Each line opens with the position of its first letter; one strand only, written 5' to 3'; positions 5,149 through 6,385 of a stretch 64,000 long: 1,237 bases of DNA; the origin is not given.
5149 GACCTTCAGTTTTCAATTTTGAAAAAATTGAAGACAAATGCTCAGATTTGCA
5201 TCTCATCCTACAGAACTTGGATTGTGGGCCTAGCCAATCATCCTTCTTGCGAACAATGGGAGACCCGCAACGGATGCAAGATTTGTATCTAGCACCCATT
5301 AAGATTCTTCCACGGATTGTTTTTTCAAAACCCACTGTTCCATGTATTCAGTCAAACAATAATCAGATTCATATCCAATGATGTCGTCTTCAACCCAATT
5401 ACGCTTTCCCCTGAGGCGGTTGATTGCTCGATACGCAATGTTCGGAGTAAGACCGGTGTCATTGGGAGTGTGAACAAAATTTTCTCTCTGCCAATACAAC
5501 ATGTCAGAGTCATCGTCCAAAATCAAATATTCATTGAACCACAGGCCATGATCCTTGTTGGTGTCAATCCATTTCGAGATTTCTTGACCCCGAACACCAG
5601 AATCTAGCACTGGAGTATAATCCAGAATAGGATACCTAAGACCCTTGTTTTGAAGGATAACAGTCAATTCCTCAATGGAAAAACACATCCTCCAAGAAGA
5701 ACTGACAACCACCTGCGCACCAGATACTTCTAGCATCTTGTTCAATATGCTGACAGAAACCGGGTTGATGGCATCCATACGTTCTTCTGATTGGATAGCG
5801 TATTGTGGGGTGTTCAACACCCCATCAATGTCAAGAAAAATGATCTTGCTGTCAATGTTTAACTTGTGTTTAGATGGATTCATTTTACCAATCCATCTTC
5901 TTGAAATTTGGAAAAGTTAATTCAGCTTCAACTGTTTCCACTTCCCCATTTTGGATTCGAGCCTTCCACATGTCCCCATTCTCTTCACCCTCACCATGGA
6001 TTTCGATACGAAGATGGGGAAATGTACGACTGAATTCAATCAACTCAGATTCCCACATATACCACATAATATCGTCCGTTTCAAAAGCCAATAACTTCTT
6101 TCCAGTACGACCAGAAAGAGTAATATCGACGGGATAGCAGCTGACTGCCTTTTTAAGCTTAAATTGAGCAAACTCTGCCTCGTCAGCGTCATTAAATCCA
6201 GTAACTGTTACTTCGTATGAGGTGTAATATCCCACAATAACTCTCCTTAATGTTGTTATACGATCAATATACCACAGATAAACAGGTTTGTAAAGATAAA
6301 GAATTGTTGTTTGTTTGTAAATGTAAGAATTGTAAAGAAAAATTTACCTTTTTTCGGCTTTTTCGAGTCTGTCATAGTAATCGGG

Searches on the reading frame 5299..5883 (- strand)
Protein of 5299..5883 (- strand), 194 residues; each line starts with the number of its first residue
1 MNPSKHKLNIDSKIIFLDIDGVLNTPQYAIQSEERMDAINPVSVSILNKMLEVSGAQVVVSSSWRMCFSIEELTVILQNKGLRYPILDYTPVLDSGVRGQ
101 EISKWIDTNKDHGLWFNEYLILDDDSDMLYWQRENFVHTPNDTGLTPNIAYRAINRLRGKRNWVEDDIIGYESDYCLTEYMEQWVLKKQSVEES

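Call 13: search_protein_families(library=pfam, proteins=[window:5299-5883:-], max_evalue=0.1)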
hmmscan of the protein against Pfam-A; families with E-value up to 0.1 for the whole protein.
window:5299-5883:- (194 aa): 1 family
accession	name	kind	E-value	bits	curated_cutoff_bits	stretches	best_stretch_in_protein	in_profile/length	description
PF18143.6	HAD_SAK_2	-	2e-25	90.2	27.5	1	14-147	1-136/139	HAD domain in Swiss Army Knife RNA repair proteins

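Call 19: search_protein_families(library=ncbifam, proteins=[window:5299-5883:-], max_evalue=0.01)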
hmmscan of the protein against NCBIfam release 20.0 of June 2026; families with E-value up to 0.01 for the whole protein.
window:5299-5883:- (194 aa): 0 families

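Call 42: search_solved_structures(query=window:5299-5883:-, max_evalue=1)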
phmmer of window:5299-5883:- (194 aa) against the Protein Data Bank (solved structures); distinct sequences matched with E-value up to 1: 1.
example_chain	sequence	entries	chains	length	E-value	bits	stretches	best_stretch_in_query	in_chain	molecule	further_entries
4xzw_A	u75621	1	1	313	0.42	13.5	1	102-168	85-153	endo-glucanase chimera C10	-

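Call 60: search_protein_families(library=phrogs, proteins=[window:5299-5883:-], max_evalue=0.001)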
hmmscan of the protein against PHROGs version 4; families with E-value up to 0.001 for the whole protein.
window:5299-5883:- (194 aa): 2 families
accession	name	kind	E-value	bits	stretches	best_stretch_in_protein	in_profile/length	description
phrog_1818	-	unknown function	7.8e-37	127.4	1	12-161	5-156/161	-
phrog_38681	-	unknown function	2.8e-11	44.4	1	96-156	25-88/101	-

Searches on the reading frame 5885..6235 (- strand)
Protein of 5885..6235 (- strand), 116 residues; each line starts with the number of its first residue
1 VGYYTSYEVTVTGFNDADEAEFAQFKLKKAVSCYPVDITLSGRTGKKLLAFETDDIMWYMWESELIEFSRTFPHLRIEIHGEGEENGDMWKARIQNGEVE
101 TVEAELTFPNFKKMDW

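Call 60: search_protein_families(library=phrogs, proteins=[window:5885-6235:-], max_evalue=0.001)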
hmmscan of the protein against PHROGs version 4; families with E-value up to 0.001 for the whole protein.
window:5885-6235:- (116 aa): 1 family
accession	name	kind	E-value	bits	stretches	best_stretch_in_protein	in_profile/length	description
phrog_6306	-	unknown function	4.8e-18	66.6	1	1-113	106-215/257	-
